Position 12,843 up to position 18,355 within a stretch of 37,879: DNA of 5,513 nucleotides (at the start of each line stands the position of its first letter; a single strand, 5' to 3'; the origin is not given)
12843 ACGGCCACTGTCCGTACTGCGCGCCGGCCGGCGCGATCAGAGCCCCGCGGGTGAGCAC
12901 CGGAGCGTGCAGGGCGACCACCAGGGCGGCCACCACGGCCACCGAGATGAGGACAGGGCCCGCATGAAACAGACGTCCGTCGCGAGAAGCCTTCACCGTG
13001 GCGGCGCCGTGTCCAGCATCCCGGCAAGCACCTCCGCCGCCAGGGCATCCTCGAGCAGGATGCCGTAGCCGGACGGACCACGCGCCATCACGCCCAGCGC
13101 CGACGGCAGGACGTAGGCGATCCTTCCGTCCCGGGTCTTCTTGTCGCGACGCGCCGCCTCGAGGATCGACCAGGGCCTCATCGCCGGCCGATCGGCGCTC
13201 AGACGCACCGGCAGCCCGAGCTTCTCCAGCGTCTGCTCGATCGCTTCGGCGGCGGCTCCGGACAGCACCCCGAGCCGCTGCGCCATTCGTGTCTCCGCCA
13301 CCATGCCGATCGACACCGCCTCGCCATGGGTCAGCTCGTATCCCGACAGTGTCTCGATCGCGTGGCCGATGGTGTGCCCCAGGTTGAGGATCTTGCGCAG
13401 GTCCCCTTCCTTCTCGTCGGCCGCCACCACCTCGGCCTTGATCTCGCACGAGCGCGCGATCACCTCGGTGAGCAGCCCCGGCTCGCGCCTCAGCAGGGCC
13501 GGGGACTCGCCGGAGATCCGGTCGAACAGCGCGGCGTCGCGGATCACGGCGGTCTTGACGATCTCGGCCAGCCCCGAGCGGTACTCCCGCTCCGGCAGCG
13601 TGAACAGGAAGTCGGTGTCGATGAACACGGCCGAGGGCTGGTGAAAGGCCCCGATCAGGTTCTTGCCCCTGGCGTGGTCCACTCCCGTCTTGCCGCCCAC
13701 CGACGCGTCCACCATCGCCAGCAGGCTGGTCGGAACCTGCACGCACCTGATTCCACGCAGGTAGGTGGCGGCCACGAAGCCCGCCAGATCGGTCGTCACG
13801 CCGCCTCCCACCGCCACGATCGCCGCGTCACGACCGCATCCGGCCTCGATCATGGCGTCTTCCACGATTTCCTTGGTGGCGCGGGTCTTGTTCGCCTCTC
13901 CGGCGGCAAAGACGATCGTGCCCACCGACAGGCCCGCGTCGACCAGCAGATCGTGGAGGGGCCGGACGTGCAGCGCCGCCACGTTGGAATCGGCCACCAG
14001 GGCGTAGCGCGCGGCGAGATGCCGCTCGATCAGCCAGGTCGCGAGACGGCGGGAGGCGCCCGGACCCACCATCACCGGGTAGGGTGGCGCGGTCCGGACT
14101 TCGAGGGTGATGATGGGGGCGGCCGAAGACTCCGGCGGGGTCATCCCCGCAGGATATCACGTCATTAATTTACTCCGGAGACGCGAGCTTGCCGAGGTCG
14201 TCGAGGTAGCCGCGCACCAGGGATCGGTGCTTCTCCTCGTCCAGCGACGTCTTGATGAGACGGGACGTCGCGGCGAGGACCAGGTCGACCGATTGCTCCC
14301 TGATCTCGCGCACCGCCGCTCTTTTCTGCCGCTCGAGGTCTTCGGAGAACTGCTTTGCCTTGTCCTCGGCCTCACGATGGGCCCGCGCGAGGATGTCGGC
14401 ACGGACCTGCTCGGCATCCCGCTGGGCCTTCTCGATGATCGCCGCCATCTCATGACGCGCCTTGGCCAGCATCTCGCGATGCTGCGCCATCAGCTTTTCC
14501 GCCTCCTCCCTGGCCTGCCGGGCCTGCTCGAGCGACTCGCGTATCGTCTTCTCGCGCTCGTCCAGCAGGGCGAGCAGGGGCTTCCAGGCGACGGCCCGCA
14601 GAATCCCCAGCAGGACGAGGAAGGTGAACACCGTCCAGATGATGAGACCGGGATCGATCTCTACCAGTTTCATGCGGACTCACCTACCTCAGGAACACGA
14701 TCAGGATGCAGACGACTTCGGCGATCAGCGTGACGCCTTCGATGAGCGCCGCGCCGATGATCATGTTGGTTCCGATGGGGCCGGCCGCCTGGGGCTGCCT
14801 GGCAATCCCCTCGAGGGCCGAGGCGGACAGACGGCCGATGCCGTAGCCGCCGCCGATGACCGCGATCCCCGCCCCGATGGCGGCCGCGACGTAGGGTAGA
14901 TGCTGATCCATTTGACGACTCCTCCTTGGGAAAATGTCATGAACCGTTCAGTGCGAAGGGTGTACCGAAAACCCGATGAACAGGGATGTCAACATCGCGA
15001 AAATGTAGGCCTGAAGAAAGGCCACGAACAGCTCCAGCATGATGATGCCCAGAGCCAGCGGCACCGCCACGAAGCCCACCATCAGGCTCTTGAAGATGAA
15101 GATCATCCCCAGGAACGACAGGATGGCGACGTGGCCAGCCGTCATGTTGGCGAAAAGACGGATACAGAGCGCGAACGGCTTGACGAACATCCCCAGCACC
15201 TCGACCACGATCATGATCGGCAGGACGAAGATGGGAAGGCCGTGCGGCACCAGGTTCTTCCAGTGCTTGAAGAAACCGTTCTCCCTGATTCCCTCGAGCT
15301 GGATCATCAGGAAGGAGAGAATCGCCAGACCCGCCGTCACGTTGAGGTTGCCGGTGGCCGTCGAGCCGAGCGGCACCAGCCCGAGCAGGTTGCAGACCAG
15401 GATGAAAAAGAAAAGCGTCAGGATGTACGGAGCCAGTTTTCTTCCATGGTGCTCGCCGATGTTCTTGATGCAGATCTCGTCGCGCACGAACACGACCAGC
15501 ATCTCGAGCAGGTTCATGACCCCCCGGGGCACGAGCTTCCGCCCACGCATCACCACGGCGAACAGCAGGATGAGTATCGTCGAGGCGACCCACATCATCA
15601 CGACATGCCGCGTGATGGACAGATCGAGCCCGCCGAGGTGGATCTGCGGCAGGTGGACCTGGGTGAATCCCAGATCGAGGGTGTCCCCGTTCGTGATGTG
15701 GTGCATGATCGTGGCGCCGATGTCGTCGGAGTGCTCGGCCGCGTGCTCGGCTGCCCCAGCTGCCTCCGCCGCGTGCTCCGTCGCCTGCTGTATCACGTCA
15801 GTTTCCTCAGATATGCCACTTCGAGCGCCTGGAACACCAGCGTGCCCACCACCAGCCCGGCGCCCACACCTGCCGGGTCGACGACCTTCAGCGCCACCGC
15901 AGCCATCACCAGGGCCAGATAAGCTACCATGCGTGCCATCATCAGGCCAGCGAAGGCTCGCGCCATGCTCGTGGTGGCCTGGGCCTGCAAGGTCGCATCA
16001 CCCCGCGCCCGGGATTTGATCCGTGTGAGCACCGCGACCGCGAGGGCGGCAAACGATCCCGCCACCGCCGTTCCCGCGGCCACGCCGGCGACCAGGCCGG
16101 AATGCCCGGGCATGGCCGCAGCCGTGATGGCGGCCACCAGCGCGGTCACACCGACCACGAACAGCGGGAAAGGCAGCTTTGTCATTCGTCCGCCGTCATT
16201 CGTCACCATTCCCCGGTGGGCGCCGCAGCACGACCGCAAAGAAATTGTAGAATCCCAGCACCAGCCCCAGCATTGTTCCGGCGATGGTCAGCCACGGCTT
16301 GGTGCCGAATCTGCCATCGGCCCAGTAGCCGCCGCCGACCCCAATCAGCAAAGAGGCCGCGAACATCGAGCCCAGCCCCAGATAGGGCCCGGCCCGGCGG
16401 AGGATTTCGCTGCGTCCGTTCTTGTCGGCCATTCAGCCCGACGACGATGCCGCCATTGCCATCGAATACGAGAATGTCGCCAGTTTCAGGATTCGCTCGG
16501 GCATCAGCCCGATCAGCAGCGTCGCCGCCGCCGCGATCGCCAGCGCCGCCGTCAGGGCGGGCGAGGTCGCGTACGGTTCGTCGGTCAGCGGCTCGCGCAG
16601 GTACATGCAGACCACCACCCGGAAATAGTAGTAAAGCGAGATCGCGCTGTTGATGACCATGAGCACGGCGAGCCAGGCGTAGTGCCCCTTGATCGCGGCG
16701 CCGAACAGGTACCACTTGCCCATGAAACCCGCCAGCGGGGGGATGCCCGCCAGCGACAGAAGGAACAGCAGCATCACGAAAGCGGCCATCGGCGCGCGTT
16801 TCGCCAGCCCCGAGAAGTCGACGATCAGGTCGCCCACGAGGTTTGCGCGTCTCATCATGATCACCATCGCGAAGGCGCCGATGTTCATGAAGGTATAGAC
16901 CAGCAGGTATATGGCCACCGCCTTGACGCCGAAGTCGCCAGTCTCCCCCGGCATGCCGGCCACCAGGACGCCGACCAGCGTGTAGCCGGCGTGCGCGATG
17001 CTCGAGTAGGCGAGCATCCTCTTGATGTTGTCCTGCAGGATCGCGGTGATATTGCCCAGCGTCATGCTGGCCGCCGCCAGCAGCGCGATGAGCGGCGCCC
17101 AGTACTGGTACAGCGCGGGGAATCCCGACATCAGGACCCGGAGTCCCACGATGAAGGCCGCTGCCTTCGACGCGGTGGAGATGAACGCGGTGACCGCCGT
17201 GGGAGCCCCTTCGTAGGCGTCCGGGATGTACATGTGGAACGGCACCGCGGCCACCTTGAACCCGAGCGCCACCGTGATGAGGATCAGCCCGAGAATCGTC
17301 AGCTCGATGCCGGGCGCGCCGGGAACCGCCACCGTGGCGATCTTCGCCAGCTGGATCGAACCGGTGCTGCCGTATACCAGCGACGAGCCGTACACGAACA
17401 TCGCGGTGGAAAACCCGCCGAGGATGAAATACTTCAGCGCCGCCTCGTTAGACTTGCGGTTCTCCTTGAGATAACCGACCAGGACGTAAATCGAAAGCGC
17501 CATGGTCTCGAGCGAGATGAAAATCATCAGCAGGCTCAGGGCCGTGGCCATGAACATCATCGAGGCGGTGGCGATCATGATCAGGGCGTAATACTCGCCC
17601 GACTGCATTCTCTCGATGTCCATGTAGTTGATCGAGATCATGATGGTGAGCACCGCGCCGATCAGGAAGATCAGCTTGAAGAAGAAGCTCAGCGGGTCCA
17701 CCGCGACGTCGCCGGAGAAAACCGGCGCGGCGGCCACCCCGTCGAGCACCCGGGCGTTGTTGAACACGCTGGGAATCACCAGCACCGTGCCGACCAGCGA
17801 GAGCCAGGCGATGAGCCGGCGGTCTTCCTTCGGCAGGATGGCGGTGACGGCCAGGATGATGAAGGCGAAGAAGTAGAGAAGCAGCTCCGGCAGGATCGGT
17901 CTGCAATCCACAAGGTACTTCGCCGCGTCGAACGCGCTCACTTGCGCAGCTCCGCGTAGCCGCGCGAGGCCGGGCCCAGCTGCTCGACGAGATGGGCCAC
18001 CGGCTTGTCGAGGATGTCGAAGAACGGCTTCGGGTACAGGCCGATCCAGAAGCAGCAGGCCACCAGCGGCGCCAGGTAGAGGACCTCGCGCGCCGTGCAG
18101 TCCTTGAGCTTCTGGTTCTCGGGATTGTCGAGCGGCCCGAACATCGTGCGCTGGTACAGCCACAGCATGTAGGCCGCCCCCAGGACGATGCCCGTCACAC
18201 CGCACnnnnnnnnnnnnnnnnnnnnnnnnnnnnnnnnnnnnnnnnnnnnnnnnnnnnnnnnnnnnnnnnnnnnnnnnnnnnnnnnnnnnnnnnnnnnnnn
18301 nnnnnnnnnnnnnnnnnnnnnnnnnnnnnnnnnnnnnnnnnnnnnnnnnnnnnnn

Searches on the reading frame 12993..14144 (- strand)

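Call 58: search_protein_families(library=pfam, proteins=[window:12993-14144:-], max_evalue=0.00001)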
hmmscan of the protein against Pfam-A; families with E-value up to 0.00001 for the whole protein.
window:12993-14144:- (383 aa): 4 families
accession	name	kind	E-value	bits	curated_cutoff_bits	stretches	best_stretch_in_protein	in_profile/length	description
PF01761.26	DHQ_synthase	-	3.7e-46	156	24.2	1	77-189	2-114/115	3-dehydroquinate synthase N-terminal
PF24621.2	DHQS_C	-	6.7e-46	156.3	27.6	1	191-337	1-144/144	3-dehydroquinate synthase C-terminal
PF13685.12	Fe-ADH_2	-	1.5e-12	48.2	28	1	26-182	2-147/149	Iron-containing alcohol dehydrogenase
PF00465.25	Fe-ADH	-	4.2e-06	26.9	31.3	1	24-130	4-105/168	Iron-containing alcohol dehydrogenase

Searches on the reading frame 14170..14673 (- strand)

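Call 58: search_protein_families(library=pfam, proteins=[window:14170-14673:-], max_evalue=0.00001)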
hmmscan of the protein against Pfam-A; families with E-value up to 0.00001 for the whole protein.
window:14170-14673:- (167 aa): 1 family
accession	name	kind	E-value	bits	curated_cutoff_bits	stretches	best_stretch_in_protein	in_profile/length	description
PF00430.23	ATP-synt_B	-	2.4e-27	96.1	28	1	11-140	2-131/132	ATP synthase B/B' CF(0)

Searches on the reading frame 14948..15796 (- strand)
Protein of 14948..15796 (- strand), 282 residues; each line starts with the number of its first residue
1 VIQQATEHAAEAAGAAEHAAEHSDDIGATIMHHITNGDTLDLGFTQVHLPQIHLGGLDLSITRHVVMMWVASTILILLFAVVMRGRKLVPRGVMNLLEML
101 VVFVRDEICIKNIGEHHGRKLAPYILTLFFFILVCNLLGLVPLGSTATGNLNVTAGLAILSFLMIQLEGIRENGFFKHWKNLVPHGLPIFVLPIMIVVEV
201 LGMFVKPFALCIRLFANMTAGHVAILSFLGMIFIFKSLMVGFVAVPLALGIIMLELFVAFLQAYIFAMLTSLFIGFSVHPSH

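Call 58: search_protein_families(library=pfam, proteins=[window:14948-15796:-], max_evalue=0.00001)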
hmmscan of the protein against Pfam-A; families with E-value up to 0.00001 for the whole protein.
window:14948-15796:- (282 aa): 1 family
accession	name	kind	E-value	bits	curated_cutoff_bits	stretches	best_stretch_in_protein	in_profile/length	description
PF00119.25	ATP-synt_A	-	1.7e-62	211.6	33.9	1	65-274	1-216/217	ATP synthase A chain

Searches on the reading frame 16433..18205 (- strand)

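Call 5: search_protein_families(library=pfam, proteins=[window:16433-18205:-])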
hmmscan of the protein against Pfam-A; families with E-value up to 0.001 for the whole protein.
window:16433-18205:- (590 aa): 1 family
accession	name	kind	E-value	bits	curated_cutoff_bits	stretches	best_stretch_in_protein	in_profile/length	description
PF00361.26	Proton_antipo_M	-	1.4e-67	228.4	21.5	1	222-523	1-294/294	NADH:quinone oxidoreductase/Mrp antiporter, TM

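Call 6: search_protein_families(library=ncbifam, proteins=[window:16433-18205:-])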
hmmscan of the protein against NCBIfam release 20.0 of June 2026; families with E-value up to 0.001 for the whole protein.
window:16433-18205:- (590 aa): 72 families (the best 25 are shown)
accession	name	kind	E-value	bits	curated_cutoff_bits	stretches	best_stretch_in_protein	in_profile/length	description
TIGR01770.1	NDH_I_N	subfamily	8.4e-132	440.5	332.6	1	103-572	3-471/472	NADH-quinone oxidoreductase subunit NuoN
NF004442.0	PRK05777.1-5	equivalog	3.8e-121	405.4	523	1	99-579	6-477/483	NADH-quinone oxidoreductase subunit NuoN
NF004440.0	PRK05777.1-3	equivalog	6.1e-121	404.6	519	1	100-577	7-470/477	NADH-quinone oxidoreductase subunit NuoN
NF004441.0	PRK05777.1-4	equivalog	8.1e-111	371.2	477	1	199-578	141-518/524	NADH-quinone oxidoreductase subunit NuoN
NF002701.0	PRK02504.1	equivalog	2.9e-104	349.4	569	1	100-575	11-485/513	NAD(P)H-quinone oxidoreductase subunit N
NF004446.0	PRK05777.2-4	equivalog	5.2e-100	335.9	590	1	103-573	13-488/502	NADH-quinone oxidoreductase subunit NuoN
NF004444.0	PRK05777.2-2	equivalog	2.3e-94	317.2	496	1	103-575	16-486/496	NADH-quinone oxidoreductase subunit NuoN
NF004445.0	PRK05777.2-3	equivalog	2.8e-83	280.5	408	1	104-576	10-470/475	NADH-quinone oxidoreductase subunit NuoN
NF004443.0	PRK05777.2-1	equivalog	1.2e-81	275.4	626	1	105-570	15-482/506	NADH-quinone oxidoreductase subunit NuoN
NF004439.0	PRK05777.1-1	equivalog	2.2e-78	264.3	531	1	115-577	20-479/485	NADH-quinone oxidoreductase subunit NuoN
NF004448.0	PRK05777.2-6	equivalog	4.5e-62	210.7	869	1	103-558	17-465/492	NADH-quinone oxidoreductase subunit NuoN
NF004447.0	PRK05777.2-5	equivalog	8e-57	193.3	547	1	104-538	4-425/458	NADH-quinone oxidoreductase subunit NuoN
NF006419.0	PRK08668.1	equivalog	1.4e-48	166.1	617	1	109-575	5-473/613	NADH dehydrogenase subunit M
NF006240.0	PRK08376.1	subfamily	1.8e-48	165.8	662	1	168-574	87-497/521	putative monovalent cation/H+ antiporter subunit D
NF006241.0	PRK08377.1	equivalog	5.3e-42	144.5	645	1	167-576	74-470/494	NADH dehydrogenase subunit N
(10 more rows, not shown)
